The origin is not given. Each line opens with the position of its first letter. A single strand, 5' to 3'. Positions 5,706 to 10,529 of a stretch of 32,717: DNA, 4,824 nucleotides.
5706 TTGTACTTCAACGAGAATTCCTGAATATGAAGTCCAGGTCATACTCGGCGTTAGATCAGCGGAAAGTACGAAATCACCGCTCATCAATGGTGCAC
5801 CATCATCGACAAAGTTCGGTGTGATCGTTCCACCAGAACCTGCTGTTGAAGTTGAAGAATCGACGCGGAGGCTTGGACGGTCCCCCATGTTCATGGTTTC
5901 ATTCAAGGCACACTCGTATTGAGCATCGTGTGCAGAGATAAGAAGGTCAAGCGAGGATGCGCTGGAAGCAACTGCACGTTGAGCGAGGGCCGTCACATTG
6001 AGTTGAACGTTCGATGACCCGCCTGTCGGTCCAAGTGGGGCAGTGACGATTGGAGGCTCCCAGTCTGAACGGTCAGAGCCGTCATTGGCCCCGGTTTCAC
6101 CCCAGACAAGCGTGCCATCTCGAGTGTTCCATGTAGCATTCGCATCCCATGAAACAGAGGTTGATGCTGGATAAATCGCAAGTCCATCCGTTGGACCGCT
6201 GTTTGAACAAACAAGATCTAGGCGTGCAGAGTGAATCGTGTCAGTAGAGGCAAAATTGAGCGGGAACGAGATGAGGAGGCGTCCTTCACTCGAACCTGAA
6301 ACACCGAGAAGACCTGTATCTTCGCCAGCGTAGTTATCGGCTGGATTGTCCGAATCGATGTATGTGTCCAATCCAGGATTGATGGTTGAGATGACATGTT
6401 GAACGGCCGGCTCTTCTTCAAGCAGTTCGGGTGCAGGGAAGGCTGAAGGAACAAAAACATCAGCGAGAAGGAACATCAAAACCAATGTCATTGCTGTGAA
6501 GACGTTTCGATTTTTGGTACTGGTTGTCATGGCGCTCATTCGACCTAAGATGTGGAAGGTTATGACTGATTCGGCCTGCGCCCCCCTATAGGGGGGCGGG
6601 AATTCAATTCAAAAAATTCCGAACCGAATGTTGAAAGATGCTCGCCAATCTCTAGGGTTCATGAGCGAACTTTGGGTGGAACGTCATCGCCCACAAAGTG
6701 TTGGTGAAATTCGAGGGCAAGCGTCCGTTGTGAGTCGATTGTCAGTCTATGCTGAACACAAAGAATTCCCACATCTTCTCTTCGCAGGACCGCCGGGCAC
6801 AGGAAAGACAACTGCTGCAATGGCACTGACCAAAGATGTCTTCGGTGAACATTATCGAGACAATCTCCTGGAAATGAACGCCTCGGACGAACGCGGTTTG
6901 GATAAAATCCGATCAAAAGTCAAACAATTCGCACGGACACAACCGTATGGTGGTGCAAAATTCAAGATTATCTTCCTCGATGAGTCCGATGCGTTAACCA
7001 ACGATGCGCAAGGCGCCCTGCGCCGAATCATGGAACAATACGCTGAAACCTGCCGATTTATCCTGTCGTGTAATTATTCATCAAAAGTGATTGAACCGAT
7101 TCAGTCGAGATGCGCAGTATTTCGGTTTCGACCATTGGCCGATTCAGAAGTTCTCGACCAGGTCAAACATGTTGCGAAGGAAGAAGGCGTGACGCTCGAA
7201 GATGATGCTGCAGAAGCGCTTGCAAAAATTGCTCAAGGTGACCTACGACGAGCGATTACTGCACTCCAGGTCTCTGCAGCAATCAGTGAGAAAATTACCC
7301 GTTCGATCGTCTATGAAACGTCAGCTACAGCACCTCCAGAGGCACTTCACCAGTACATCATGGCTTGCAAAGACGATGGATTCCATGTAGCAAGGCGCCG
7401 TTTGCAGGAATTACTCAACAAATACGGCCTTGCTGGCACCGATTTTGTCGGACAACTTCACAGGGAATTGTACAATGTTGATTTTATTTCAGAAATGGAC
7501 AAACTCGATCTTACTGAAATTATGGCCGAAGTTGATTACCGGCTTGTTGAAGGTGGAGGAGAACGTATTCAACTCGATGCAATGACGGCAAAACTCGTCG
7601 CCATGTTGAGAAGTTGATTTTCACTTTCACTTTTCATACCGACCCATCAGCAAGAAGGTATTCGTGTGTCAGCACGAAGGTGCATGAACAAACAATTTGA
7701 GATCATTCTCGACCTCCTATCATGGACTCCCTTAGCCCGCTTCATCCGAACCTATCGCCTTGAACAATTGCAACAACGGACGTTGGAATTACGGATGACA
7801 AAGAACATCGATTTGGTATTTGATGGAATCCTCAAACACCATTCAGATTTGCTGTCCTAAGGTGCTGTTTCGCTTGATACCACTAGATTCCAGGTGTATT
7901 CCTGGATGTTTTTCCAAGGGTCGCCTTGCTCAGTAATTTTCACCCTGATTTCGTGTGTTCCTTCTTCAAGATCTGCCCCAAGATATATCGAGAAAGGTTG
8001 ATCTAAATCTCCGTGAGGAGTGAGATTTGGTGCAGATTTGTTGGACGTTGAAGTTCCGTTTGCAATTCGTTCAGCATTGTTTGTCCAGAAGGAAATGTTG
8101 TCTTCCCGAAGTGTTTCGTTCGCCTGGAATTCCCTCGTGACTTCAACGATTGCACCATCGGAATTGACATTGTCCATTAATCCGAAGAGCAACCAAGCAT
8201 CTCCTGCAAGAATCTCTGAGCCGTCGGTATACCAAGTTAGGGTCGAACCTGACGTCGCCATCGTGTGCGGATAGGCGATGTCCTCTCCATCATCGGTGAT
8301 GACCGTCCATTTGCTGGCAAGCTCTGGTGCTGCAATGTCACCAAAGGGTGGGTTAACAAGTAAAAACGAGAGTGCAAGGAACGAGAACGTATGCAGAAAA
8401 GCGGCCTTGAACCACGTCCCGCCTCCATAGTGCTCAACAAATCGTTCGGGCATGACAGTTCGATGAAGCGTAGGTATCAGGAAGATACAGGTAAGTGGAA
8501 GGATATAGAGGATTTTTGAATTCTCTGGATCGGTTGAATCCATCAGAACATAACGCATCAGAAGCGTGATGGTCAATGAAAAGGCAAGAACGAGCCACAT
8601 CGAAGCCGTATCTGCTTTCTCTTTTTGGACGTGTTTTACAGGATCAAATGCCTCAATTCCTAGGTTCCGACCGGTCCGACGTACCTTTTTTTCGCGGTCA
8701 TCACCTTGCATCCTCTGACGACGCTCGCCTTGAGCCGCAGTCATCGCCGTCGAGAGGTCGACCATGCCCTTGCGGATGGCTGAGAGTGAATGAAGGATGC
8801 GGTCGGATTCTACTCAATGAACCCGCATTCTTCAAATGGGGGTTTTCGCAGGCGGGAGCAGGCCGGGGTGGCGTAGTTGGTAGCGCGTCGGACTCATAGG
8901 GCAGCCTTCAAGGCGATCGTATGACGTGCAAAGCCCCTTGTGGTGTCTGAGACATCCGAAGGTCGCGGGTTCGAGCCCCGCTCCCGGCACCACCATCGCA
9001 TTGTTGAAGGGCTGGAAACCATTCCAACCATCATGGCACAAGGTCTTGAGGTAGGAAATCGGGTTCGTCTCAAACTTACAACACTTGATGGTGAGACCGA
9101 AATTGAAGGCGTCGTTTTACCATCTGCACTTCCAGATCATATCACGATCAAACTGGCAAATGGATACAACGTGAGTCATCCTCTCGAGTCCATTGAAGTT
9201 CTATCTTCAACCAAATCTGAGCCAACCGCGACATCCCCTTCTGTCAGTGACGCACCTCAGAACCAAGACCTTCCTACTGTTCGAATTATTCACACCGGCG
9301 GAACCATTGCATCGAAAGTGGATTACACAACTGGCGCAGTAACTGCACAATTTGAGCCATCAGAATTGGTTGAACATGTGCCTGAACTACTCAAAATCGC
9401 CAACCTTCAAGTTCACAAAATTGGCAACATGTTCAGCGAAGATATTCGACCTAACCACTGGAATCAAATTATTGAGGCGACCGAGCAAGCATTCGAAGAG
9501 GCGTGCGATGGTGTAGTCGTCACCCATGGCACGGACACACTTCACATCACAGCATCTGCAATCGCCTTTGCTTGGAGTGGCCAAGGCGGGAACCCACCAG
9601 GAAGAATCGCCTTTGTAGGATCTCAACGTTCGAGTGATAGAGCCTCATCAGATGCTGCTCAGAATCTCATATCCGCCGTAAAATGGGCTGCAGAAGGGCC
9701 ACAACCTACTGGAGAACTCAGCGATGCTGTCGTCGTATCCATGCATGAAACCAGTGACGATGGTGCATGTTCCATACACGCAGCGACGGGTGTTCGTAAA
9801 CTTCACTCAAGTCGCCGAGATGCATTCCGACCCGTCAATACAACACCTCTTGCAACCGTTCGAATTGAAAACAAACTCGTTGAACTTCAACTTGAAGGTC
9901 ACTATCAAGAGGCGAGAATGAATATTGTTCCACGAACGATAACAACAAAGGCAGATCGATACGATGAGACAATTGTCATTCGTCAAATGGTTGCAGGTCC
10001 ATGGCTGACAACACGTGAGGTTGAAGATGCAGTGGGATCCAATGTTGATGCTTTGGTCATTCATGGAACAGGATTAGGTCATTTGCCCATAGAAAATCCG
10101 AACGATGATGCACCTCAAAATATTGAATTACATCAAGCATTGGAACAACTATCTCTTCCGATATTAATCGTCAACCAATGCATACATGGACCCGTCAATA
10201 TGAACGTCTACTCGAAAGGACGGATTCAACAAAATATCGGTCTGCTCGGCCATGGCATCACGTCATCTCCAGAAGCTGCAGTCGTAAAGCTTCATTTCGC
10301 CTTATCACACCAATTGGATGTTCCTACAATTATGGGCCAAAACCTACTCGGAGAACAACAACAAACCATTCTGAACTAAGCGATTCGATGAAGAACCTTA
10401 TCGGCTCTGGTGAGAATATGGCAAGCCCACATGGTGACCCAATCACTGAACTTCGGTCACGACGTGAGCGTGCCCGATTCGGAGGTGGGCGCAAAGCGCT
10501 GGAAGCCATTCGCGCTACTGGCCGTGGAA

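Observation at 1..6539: Hidden giant gene missing from the ORF track: at least 2179 aa built from about seven tandem Fn3-like + DNRLRE-like supermodules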

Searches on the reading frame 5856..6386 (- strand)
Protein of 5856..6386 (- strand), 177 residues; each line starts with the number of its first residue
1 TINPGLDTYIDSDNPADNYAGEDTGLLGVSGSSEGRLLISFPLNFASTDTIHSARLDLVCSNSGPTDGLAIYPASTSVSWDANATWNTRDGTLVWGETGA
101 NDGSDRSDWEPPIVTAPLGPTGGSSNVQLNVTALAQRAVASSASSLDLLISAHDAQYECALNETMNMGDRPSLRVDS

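Call 21: search_solved_structures(query=A1, max_evalue=1, show_alignments=3)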
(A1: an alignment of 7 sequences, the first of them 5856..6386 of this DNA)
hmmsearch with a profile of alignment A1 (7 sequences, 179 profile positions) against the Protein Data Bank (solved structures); distinct sequences matched with E-value up to 1: 4.
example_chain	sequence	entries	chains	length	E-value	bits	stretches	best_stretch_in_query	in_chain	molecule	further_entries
8wab_A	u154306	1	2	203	4.7e-11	46.2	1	3-178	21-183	DNRLRE domain-containing protein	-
7vbo_A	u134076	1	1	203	2.9e-09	40.4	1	3-178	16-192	Alginate lyase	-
5hlz_A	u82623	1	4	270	0.046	16.9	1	104-178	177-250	Inhibin beta A chain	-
5hly_A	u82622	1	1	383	0.086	16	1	104-178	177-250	Inhibin beta A chain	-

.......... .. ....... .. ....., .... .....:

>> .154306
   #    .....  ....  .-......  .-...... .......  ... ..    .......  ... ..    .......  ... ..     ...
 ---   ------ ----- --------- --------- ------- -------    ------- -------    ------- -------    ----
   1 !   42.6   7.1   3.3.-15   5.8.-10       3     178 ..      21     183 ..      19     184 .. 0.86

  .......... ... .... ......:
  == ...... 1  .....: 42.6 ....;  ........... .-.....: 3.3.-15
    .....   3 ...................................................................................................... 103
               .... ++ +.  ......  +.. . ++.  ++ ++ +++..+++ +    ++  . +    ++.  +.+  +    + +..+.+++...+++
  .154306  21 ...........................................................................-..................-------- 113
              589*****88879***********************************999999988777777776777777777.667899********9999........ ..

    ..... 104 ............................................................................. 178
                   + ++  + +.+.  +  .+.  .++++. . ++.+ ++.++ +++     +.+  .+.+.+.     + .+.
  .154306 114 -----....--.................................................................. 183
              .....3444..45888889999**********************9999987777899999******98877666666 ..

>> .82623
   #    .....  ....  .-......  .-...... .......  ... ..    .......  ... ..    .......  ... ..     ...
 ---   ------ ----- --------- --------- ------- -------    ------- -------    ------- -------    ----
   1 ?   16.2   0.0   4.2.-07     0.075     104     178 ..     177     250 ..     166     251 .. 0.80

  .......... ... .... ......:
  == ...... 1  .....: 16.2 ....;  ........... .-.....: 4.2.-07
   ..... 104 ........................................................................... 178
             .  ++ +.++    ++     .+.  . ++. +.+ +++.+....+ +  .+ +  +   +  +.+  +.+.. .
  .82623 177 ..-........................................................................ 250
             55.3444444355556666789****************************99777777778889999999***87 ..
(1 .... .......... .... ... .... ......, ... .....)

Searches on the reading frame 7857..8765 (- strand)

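Call 7: search_protein_families(library=pfam, proteins=[window:7857-8765:-], max_evalue=0.001)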
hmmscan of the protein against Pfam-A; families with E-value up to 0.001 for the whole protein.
window:7857-8765:- (302 aa): 0 families

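Call 27: search_protein_families(library=pfam, proteins=[window:7857-8765:-], max_evalue=1)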
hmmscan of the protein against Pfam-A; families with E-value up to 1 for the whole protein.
window:7857-8765:- (302 aa): 2 families
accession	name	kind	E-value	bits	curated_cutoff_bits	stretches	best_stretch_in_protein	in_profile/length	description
PF17159.10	MASE3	-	0.0093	16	31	1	52-132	74-154/226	Membrane-associated sensor domain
PF07850.20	Renin_r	-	0.23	12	27.8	1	39-87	21-69/79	Renin receptor-like transmembrane spanning segment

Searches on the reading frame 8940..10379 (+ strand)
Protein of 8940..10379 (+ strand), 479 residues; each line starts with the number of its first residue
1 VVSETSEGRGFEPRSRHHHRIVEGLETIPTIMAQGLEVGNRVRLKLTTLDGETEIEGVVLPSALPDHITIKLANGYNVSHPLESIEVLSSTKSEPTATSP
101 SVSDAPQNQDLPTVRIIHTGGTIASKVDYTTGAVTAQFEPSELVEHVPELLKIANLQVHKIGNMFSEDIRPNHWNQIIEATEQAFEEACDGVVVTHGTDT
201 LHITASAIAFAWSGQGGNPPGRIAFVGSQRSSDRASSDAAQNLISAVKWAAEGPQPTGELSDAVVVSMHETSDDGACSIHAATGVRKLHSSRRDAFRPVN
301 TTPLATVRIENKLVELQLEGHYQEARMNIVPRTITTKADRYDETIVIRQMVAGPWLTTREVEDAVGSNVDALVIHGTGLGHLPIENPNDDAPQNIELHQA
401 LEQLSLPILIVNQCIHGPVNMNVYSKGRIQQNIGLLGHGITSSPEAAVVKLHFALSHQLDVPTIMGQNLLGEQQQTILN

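Call 7: search_protein_families(library=pfam, proteins=[window:8940-10379:+], max_evalue=0.001)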
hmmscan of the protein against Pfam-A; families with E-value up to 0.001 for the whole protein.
window:8940-10379:+ (479 aa): 3 families
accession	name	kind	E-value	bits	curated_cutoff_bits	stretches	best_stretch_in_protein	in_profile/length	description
PF00710.25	Asparaginase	-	1e-50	172.4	22.5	1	114-310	2-181/193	Asparaginase, N-terminal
PF17763.6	Asparaginase_C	-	2e-12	47.5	34.6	1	360-464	15-110/114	Glutaminase/Asparaginase C-terminal domain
PF18195.6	GatD_N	-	1.3e-06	28.1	25.7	1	37-78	2-42/54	GatD N-terminal domain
